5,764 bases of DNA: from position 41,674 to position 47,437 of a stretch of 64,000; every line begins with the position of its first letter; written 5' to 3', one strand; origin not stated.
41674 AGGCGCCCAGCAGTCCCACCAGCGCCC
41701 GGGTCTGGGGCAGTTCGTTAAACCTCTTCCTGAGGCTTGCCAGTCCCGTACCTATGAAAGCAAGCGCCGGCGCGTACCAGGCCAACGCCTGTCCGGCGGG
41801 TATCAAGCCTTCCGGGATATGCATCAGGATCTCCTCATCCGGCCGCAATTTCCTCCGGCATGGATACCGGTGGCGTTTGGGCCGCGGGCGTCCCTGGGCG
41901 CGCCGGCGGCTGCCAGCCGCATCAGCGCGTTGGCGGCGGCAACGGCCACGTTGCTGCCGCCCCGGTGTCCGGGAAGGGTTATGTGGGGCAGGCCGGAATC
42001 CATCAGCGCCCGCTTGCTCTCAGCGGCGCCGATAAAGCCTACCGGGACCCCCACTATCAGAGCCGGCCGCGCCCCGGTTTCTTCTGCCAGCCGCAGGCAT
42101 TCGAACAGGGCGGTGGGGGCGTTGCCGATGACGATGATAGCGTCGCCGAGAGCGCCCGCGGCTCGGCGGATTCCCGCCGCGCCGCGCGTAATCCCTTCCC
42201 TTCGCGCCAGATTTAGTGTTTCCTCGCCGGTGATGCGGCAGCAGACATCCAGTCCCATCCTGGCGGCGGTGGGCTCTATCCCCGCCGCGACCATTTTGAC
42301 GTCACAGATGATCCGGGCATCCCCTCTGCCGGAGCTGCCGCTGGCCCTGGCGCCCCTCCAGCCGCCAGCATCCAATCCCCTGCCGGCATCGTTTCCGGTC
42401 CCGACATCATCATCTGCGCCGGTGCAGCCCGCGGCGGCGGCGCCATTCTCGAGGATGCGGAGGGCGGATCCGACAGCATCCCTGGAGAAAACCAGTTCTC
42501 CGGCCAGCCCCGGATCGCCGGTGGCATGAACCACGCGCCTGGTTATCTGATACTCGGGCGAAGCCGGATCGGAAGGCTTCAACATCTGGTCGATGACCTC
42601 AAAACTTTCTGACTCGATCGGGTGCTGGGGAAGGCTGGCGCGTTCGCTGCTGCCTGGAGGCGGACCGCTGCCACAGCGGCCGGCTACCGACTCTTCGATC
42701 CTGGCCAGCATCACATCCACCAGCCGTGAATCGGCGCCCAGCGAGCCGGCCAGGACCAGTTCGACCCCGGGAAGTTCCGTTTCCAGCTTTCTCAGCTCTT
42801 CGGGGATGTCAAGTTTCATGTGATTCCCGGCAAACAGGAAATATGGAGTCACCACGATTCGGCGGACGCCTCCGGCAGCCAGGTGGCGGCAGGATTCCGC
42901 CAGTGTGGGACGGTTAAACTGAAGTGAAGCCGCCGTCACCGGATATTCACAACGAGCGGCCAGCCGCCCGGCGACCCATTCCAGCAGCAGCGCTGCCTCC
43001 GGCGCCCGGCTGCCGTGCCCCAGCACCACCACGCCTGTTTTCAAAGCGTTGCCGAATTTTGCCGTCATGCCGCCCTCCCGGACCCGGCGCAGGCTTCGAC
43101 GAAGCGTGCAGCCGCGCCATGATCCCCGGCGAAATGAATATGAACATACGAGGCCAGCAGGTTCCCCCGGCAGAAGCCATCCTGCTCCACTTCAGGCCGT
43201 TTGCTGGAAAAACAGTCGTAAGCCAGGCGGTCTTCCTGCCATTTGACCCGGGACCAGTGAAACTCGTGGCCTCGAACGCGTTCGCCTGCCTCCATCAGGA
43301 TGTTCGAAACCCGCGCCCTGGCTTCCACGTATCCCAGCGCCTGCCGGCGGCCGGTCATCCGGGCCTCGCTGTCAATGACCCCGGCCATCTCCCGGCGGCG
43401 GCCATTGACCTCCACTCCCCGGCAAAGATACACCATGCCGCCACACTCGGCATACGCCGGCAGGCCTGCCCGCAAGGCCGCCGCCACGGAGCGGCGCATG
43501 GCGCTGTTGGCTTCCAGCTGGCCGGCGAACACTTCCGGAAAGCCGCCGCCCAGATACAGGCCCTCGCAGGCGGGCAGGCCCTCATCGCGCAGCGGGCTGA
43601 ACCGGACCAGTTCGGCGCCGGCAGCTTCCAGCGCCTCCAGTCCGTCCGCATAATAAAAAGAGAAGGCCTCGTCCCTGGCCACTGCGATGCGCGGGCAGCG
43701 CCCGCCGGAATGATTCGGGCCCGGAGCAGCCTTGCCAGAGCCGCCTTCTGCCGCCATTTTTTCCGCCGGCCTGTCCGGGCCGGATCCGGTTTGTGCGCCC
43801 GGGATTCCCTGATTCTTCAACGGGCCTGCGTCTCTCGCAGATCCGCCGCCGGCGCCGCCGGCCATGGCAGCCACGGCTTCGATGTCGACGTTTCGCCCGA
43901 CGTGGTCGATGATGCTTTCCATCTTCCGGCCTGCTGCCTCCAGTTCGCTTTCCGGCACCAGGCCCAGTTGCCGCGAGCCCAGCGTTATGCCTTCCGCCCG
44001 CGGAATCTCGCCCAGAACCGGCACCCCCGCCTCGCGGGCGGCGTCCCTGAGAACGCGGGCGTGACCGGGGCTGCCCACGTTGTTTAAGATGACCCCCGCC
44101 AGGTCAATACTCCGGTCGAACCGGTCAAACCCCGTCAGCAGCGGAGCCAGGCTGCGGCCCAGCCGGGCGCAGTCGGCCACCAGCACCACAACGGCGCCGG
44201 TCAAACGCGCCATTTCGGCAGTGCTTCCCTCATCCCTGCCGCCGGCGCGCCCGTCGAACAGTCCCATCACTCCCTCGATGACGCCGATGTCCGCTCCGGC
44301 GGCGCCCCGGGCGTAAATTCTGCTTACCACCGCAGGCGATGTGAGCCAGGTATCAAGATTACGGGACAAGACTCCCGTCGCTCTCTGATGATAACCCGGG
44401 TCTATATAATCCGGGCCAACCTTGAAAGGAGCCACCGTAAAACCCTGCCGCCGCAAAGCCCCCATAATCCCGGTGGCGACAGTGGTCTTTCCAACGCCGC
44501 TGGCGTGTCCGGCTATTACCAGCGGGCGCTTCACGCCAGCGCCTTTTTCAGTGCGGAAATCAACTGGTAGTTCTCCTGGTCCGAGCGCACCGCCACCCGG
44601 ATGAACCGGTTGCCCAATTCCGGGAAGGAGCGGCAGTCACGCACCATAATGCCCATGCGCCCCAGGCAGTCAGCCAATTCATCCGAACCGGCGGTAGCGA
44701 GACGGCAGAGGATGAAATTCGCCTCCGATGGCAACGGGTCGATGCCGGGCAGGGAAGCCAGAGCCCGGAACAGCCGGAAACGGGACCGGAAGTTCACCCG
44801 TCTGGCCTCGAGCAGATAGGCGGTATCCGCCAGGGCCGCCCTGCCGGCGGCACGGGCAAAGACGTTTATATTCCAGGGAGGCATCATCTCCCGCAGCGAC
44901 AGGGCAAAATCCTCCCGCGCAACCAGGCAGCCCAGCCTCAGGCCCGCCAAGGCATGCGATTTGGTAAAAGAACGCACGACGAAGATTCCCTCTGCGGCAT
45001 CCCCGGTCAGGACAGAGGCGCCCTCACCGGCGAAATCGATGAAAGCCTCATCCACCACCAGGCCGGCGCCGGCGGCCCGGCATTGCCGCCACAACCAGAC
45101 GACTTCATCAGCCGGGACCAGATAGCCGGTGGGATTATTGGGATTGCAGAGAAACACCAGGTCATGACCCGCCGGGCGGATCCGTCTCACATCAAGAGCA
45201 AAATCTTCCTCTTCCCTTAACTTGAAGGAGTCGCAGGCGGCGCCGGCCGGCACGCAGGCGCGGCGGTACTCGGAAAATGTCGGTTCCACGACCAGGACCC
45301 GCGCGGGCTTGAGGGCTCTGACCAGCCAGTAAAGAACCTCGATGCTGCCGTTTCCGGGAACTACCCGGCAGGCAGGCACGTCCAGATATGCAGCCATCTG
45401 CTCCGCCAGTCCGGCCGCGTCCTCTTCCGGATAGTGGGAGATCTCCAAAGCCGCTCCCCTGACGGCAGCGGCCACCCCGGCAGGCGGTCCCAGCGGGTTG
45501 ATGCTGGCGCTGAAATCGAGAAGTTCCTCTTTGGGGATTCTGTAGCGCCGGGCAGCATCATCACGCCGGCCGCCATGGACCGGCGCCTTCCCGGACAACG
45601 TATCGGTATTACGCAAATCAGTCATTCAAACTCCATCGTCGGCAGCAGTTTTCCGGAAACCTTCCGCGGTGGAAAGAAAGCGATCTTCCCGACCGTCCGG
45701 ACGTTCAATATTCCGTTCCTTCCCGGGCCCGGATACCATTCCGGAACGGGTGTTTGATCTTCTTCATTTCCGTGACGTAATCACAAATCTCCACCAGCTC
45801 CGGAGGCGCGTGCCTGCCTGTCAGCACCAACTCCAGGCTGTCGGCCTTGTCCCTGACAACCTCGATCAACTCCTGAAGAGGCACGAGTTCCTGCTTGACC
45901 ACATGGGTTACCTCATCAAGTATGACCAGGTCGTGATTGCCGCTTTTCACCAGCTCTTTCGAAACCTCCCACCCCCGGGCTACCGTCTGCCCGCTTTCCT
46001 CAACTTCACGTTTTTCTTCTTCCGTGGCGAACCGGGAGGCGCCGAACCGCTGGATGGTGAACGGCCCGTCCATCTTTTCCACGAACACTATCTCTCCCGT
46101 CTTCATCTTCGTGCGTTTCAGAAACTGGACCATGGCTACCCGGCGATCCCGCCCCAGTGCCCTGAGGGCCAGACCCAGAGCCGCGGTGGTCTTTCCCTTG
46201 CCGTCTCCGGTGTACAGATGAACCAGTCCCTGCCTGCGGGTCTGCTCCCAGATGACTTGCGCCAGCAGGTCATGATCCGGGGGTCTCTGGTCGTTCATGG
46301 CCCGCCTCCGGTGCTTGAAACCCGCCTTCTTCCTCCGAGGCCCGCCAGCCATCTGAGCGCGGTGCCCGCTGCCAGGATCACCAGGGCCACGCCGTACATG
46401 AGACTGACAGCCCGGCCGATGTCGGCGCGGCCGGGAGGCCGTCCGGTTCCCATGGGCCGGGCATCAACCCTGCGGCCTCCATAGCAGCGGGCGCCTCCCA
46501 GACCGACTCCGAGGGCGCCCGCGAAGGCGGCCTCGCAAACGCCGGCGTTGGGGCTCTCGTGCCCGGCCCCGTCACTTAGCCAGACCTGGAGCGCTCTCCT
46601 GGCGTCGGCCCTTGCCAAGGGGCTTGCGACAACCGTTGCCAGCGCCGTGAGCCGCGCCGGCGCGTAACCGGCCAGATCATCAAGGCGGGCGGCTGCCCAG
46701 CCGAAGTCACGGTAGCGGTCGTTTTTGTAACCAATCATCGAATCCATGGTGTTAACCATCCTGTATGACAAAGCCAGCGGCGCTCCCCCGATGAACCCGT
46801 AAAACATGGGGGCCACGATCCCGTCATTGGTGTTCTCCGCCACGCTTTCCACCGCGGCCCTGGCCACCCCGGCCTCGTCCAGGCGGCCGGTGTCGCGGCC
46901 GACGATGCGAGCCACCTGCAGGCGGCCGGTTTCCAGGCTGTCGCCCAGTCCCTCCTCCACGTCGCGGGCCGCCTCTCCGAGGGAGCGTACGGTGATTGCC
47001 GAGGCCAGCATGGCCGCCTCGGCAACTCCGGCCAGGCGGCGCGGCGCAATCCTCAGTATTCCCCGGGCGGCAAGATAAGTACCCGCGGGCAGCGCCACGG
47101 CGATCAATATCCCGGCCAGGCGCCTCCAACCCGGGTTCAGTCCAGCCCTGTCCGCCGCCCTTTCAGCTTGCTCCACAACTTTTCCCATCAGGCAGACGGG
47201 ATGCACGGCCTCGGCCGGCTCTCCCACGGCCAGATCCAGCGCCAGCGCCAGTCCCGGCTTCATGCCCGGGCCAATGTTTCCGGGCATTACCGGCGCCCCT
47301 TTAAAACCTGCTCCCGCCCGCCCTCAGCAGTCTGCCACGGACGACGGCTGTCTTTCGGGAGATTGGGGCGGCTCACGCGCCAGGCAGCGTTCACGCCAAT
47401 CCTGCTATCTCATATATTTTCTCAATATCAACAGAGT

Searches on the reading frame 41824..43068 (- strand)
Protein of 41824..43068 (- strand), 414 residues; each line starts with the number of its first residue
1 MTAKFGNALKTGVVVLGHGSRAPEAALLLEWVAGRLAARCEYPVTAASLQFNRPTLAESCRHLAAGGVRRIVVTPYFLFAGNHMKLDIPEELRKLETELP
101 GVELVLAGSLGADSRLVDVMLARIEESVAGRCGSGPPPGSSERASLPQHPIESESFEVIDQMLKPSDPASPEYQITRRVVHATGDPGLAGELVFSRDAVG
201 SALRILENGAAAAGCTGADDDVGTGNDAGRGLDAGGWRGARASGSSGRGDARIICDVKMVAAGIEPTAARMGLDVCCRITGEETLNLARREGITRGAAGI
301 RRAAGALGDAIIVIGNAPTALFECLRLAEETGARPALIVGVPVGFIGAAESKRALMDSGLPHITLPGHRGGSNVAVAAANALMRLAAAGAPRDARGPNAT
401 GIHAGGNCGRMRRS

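Call 6: search_protein_families(library=ncbifam, proteins=[window:41824-43068:-])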
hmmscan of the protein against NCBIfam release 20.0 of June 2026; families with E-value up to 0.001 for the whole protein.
window:41824-43068:- (414 aa): 10 families
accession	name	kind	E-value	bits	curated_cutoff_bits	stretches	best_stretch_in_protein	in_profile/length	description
NF004901.0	PRK06264.1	equivalog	7.8e-44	150.1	261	1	251-386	78-207/212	cobalt-precorrin-8 methylmutase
NF006136.0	PRK08285.1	equivalog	8e-44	149.8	276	1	248-383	68-205/209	precorrin-8X methylmutase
NF004449.0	PRK05782.1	equivalog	1.9e-43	148.8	298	2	248-388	200-332/333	bifunctional sirohydrochlorin cobalt chelatase/precorrin-8X methylmutase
NF004620.0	PRK05954.1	equivalog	1.7e-42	145.4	264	2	250-387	66-200/205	precorrin-8X methylmutase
NF004057.0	PRK05575.1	equivalog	3.8e-40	137.8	311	2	251-385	69-203/207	precorrin-8X methylmutase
NF006137.0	PRK08286.1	equivalog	2.7e-39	135.1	294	1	251-383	74-207/214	cobalt-precorrin-8 methylmutase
NF004619.0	PRK05953.1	equivalog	7.1e-27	94.2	278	1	251-386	65-197/208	precorrin-8X methylmutase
NF033198.0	F430_CfbA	equivalog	1.3e-20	73.5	120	1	12-126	1-122/122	sirohydrochlorin nickelochelatase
NF002090.2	PRK00923.1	subfamily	3.5e-19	69.1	120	1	11-126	1-128/129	sirohydrochlorin nickelochelatase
NF002671.0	PRK02395.1-3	equivalog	1.5e-05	24.5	258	1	10-133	5-128/262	hypothetical protein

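Call 17: search_protein_families(library=pfam, proteins=[window:41824-43068:-], max_evalue=0.01)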
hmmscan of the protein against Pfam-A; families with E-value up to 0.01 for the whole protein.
window:41824-43068:- (414 aa): 3 families
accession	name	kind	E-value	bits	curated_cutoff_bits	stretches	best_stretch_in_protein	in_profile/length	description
PF02570.20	CbiC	-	1.6e-62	211.1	22.5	2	250-384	60-195/196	Precorrin-8X methylmutase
PF01903.22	CbiX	-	8.3e-25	87.6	22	1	18-120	1-104/106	CbiX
PF06180.16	CbiK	-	0.0088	15.8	26.2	0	11-127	142-260/262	Cobalt chelatase (CbiK)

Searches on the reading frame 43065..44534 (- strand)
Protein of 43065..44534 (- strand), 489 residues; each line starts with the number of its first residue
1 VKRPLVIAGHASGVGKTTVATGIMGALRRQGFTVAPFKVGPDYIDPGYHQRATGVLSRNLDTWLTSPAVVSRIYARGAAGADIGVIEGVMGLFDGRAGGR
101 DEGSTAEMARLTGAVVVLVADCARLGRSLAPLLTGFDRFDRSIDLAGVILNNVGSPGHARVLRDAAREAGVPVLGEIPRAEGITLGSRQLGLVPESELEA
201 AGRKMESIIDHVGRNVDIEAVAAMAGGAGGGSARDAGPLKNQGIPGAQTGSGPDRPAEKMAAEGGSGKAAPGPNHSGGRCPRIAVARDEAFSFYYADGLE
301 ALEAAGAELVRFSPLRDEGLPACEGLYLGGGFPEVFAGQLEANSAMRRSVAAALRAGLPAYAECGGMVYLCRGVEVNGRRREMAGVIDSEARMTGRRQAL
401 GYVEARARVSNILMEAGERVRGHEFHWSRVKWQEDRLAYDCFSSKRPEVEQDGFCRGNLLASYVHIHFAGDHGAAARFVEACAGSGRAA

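Call 6: search_protein_families(library=ncbifam, proteins=[window:43065-44534:-])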
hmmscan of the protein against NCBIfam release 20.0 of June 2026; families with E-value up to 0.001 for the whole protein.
window:43065-44534:- (489 aa): 8 families
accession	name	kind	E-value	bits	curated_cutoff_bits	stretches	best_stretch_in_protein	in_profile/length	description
NF002204.1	PRK01077.1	equivalog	2.8e-152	507.5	254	1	5-468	4-420/420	cobyrinic acid a,c-diamide synthase CobB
TIGR00379.1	cobB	subfamily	6.7e-129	430.7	261.4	2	5-225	2-223/449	cobyrinic/hydrogenobyrinic acid a,c-diamide synthase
NF053748.1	bifunc_CobBC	exception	1.1e-127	427.5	950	1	5-483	4-444/797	bifunctional hydrogenobyrinic acid a,c-diamide synthase/histidinol phosphate aminotransferase CobBC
NF033195.1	F430_CfbB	exception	2.7e-126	422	560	2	5-226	2-226/451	Ni-sirohydrochlorin a,c-diamide synthase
NF010471.0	PRK13896.1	equivalog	1.9e-83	280.9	693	1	5-481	4-432/433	cobyrinic acid a,c-diamide synthase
NF001989.1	PRK00784.1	equivalog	3.2e-11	42.6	273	1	4-38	2-36/480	cobyric acid synthase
NF004921.0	PRK06278.1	equivalog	1.8e-09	37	354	1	3-222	240-455/482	cobyrinic acid a,c-diamide synthase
TIGR00313.1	cobQ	equivalog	5e-06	25.6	309.9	0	6-38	2-34/477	cobyric acid synthase CobQ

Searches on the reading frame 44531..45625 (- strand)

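Call 6: search_protein_families(library=ncbifam, proteins=[window:44531-45625:-])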
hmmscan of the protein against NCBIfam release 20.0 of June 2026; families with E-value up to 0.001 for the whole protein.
window:44531-45625:- (364 aa): 55 families (the best 25 are shown)
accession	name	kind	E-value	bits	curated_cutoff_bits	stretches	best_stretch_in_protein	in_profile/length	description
TIGR01140.1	L_thr_O3P_dcar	equivalog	1.2e-96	323.7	290.55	1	17-360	1-331/331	threonine-phosphate decarboxylase CobD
TIGR01141.1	hisC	equivalog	1.4e-62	211.6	276.55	1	32-361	19-348/349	histidinol-phosphate transaminase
NF005915.1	PRK07908.1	equivalog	6.9e-58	196.6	360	1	32-360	11-332/332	Rv2231c family histidinol phosphate aminotransferase CobC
NF053748.1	bifunc_CobBC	exception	4.9e-52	177.3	950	1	33-359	480-796/797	bifunctional hydrogenobyrinic acid a,c-diamide synthase/histidinol phosphate aminotransferase CobBC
NF003496.0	PRK05166.1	equivalog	5e-40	137.4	540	1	25-363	30-370/373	histidinol-phosphate transaminase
NF002878.0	PRK03321.1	subfamily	2.5e-39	135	374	1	38-362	27-348/352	histidinol-phosphate transaminase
NF002877.0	PRK03317.1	equivalog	1.1e-38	133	409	1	50-362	52-366/374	histidinol-phosphate transaminase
NF006580.0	PRK09105.1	subfamily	4.6e-38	131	444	1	41-362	54-370/375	pyridoxal phosphate-dependent aminotransferase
NF006225.0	PRK08354.1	equivalog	1.1e-37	130.2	288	1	31-362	12-315/318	putative aminotransferase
NF005021.0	PRK06425.1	equivalog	1.5e-33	116.4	353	1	17-363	4-331/335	histidinol-phosphate aminotransferase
NF006014.0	PRK08153.1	equivalog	4.3e-31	108.1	510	1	41-363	41-364/370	pyridoxal phosphate-dependent aminotransferase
NF002726.0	PRK02610.1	equivalog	1.7e-30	106.2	391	1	60-363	58-369/374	histidinol-phosphate transaminase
NF051461.1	pyoverd_PtaA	equivalog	3.1e-30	105.1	500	1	32-358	35-355/359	pyoverdine biosynthesis transaminase PtaA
NF004870.0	PRK06225.1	equivalog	1.1e-24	87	351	1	30-354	25-364/380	pyridoxal phosphate-dependent aminotransferase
NF041364.1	GntC_guanitoxin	equivalog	1e-23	83.8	415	1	99-352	76-345/356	guanitoxin biosynthesis PLP-dependent (S)-gamma-hydroxy-L-arginine cyclodehydratase GntC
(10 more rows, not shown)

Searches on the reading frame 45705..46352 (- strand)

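Call 6: search_protein_families(library=ncbifam, proteins=[window:45705-46352:-])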
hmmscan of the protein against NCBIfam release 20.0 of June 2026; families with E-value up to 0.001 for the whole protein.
window:45705-46352:- (215 aa): 4 families
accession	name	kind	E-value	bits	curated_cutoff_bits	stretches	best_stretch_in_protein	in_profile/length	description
NF004637.0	PRK05986.1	subfamily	6.9e-54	182.5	185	1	28-215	15-197/197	cob(I)yrinic acid a,c-diamide adenosyltransferase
TIGR00708.1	cobA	equivalog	4.9e-51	173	167.75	1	39-215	3-177/177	cob(I)yrinic acid a,c-diamide adenosyltransferase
NF005647.0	PRK07413.1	equivalog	1.3e-27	96.6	426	1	36-205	14-191/382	cob(I)yrinic acid a,c-diamide adenosyltransferase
NF005648.0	PRK07414.1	equivalog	9e-19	67.7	248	1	41-200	21-176/178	P-loop NTPase family protein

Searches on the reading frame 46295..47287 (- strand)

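Call 6: search_protein_families(library=ncbifam, proteins=[window:46295-47287:-])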
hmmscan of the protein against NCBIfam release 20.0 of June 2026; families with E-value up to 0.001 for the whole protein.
window:46295-47287:- (330 aa): 5 families
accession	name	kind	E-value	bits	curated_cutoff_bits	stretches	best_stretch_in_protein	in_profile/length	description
NF002276.0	PRK01209.1-4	equivalog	1.6e-71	241.4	381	1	14-310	16-309/322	cobalamin biosynthesis protein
TIGR00380.1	cobal_cbiB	equivalog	3.7e-65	220.2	165.9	1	13-266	9-262/305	adenosylcobinamide-phosphate synthase CbiB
NF002281.0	PRK01209.2-5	equivalog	8.2e-60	202.7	273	1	13-299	10-290/311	cobalamin biosynthesis protein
NF005792.0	PRK07630.1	equivalog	1.1e-12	47.6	291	1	84-305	75-299/312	CobD/CbiB family protein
NF006476.0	PRK08878.1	equivalog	2.6e-09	36.8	322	1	77-283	76-281/317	cobalamin biosynthesis family protein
